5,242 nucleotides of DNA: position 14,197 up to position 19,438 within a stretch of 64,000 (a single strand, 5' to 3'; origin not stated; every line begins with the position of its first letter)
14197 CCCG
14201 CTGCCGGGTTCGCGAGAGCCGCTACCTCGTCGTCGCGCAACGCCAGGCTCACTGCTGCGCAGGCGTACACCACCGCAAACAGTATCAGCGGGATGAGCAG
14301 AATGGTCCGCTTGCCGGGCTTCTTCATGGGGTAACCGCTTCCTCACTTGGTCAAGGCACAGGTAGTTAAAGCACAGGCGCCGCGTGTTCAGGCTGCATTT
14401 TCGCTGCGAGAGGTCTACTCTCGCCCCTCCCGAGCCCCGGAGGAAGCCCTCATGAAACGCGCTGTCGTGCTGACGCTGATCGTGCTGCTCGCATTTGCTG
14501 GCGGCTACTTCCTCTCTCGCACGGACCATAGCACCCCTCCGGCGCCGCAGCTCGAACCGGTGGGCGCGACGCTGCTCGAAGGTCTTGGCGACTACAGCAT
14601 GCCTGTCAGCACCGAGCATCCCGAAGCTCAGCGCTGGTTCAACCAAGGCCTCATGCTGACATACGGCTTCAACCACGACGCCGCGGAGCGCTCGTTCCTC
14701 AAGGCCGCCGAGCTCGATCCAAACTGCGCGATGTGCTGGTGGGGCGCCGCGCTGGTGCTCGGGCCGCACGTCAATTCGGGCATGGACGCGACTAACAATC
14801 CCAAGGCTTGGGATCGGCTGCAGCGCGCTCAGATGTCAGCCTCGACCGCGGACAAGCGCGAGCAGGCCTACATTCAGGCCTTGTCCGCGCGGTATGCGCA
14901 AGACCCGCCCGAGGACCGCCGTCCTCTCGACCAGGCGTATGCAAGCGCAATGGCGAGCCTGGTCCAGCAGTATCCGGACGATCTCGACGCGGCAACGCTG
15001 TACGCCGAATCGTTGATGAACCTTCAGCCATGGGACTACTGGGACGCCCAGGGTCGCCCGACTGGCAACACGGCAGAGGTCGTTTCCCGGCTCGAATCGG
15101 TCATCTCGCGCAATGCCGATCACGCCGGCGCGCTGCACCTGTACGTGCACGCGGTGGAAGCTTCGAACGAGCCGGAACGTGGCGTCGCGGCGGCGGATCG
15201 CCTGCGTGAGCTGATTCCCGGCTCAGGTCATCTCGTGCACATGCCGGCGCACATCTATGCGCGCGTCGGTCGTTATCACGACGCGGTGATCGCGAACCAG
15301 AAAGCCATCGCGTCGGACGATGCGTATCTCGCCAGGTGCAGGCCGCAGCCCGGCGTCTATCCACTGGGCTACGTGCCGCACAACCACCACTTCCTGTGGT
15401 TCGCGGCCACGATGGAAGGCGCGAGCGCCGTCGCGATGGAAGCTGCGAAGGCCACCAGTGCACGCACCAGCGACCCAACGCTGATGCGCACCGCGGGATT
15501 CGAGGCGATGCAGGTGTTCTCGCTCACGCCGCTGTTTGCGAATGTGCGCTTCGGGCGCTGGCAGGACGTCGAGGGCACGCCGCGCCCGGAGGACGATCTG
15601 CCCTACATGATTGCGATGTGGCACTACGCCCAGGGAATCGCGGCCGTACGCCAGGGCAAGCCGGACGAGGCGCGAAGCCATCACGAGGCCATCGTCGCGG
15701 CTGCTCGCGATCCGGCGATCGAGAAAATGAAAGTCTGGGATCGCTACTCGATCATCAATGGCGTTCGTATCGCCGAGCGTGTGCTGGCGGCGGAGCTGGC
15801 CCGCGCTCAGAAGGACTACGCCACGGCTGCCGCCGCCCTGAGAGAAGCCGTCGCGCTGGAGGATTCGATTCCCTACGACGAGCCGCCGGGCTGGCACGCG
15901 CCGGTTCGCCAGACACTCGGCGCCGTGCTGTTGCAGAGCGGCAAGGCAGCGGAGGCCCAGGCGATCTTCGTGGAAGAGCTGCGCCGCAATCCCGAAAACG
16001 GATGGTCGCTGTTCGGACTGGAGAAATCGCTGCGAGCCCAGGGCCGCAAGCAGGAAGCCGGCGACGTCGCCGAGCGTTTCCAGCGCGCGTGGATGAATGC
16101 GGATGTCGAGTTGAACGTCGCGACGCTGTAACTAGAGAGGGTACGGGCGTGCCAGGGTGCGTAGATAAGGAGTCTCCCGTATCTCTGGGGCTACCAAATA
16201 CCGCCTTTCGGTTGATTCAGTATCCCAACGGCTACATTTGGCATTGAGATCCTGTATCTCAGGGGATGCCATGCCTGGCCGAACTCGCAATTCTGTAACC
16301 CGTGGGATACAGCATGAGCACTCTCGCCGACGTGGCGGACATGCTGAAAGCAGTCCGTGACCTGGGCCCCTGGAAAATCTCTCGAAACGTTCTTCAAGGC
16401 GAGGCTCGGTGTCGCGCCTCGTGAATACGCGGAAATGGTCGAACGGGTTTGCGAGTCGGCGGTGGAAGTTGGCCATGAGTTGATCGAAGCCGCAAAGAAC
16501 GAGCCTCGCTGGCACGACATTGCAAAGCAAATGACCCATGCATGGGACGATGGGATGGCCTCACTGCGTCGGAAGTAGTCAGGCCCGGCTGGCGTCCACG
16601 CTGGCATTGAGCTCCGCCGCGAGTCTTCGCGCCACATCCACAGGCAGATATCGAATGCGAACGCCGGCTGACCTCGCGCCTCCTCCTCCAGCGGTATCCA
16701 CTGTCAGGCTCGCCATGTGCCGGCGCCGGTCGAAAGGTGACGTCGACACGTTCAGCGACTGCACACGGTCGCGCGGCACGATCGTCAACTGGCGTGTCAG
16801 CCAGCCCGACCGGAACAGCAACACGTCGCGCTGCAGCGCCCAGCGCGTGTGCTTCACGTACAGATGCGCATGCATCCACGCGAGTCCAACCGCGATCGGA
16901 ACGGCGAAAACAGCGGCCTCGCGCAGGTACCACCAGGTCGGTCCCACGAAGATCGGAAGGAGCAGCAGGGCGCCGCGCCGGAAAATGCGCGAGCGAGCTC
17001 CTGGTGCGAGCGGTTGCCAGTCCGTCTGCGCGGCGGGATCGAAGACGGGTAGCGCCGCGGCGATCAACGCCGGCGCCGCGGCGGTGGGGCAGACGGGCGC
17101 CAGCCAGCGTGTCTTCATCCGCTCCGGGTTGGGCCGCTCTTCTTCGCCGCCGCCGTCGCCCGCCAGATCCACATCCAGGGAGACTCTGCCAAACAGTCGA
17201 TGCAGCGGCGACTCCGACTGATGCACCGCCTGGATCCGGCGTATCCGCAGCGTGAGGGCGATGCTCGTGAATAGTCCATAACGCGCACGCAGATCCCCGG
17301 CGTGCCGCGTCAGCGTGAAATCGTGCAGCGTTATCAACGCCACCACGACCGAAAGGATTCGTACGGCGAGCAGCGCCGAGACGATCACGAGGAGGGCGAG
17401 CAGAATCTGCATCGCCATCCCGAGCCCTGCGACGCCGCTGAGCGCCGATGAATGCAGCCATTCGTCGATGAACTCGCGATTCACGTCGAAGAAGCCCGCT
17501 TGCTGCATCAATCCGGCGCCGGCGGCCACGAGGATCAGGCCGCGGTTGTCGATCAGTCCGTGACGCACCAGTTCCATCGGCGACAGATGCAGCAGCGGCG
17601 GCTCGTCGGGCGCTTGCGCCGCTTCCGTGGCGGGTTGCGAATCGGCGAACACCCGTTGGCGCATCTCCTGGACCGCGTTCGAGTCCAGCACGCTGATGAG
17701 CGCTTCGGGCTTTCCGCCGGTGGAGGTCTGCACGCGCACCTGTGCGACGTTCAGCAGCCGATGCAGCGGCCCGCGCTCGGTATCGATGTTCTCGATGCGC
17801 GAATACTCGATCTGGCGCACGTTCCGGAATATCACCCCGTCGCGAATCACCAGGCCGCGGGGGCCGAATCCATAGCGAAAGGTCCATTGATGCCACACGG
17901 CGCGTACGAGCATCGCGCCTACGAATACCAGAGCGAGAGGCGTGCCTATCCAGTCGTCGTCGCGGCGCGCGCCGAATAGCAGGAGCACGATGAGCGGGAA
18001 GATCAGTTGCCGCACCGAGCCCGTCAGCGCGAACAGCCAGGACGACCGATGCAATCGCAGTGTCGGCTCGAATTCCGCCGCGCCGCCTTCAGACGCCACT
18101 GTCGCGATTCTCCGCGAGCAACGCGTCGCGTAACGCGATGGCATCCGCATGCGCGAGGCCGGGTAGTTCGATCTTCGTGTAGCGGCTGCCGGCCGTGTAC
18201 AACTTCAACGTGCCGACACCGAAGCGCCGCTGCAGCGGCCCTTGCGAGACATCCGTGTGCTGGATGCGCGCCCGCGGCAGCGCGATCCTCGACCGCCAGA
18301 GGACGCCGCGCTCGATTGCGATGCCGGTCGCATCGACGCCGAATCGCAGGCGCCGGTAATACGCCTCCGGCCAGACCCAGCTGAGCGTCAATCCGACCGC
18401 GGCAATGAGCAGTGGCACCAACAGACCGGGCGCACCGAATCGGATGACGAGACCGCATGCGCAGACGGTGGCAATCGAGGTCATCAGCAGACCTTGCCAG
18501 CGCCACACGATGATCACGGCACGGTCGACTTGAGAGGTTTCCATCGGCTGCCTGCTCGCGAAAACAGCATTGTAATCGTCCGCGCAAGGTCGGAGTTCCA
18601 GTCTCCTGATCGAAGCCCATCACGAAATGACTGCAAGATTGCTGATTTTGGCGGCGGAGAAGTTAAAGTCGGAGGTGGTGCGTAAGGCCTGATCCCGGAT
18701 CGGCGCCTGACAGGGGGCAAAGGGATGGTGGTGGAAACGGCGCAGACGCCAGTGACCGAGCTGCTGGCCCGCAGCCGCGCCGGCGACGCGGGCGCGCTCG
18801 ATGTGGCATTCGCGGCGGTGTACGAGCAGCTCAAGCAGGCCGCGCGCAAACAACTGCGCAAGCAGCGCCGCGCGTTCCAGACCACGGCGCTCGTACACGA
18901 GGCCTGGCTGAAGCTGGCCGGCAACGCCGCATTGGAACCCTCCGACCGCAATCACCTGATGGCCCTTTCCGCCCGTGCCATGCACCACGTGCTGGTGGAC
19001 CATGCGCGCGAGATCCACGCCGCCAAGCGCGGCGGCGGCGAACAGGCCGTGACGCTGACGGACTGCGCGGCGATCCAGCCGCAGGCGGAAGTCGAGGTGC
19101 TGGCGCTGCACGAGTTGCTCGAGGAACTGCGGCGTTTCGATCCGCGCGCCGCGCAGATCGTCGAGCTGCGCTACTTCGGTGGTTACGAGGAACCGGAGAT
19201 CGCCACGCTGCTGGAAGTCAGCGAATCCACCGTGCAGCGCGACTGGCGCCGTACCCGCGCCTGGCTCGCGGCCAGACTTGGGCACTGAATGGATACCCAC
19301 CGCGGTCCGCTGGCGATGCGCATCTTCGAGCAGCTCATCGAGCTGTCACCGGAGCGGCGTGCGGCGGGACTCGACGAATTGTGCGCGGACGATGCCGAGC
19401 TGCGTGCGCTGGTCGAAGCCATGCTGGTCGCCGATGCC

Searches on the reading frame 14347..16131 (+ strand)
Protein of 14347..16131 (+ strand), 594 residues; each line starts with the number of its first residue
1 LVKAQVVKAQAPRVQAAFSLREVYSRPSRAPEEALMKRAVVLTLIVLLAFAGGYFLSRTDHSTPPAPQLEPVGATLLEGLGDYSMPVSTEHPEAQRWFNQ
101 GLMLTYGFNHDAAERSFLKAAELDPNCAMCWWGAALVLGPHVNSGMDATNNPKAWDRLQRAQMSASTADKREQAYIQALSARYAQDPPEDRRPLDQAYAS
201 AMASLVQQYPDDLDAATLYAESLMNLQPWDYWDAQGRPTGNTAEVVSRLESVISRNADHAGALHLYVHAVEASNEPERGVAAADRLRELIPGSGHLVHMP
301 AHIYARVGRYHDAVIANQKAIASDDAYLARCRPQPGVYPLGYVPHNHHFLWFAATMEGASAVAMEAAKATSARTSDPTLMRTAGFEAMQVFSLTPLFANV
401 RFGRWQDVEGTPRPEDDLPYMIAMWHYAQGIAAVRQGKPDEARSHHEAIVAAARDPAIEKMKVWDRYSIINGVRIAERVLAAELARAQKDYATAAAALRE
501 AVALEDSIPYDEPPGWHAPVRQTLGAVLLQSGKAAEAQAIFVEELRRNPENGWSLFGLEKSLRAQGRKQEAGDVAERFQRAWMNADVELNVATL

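Call 44: search_protein_families(library=pfam, proteins=[window:14347-16131:+], max_evalue=0.001)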
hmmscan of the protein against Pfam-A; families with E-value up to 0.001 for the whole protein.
window:14347-16131:+ (594 aa): 8 families
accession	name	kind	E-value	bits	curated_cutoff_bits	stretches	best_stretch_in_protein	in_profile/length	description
PF07719.23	TPR_2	-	5.1e-09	36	27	0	95-127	2-34/34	Tetratricopeptide repeat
PF13428.12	TPR_14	-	1e-07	32.4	23.5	0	521-556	4-39/44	Tetratricopeptide repeat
PF14559.12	TPR_19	-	4.6e-07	30.5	25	0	486-541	2-48/68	Tetratricopeptide repeat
PF00515.34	TPR_1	-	6.7e-07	29.3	27.8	0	95-127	2-34/34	Tetratricopeptide repeat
PF13181.12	TPR_8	-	1.2e-06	28.6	25.7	0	95-127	2-34/34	Tetratricopeptide repeat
PF13424.12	TPR_12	-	2.7e-06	27.9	30.1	0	481-543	9-70/77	Tetratricopeptide repeat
PF13176.12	TPR_7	-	2e-05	24.8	27.9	0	427-456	3-32/36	Tetratricopeptide repeat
PF13432.12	TPR_16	-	0.00012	22.9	32.7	0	525-584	4-63/65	Tetratricopeptide repeat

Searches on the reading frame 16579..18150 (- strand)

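Call 44: search_protein_families(library=pfam, proteins=[window:16579-18150:-], max_evalue=0.001)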
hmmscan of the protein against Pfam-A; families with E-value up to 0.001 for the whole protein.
window:16579-18150:- (523 aa): 1 family
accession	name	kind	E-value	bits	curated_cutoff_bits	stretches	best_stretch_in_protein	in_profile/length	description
PF03703.20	bPH_2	-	2.5e-41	140.2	22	3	433-513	2-77/78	Bacterial PH domain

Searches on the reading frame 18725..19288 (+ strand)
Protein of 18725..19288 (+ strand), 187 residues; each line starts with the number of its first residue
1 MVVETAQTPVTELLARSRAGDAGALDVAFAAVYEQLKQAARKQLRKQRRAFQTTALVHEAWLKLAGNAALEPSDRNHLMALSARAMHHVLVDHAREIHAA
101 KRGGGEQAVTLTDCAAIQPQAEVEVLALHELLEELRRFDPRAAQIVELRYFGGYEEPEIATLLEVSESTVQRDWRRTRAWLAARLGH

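Call 44: search_protein_families(library=pfam, proteins=[window:18725-19288:+], max_evalue=0.001)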
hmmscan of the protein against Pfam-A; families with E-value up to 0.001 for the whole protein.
window:18725-19288:+ (187 aa): 3 families
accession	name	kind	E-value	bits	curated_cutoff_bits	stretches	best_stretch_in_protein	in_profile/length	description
PF07638.17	Sigma70_ECF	-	3.9e-43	148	21.1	1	9-185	3-183/185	ECF sigma factor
PF08281.18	Sigma70_r4_2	-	5.1e-10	39.3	25.7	1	130-181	3-54/54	Sigma-70, region 4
PF04545.22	Sigma70_r4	-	0.00017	21.5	24.1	1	137-172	4-39/50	Sigma-70, region 4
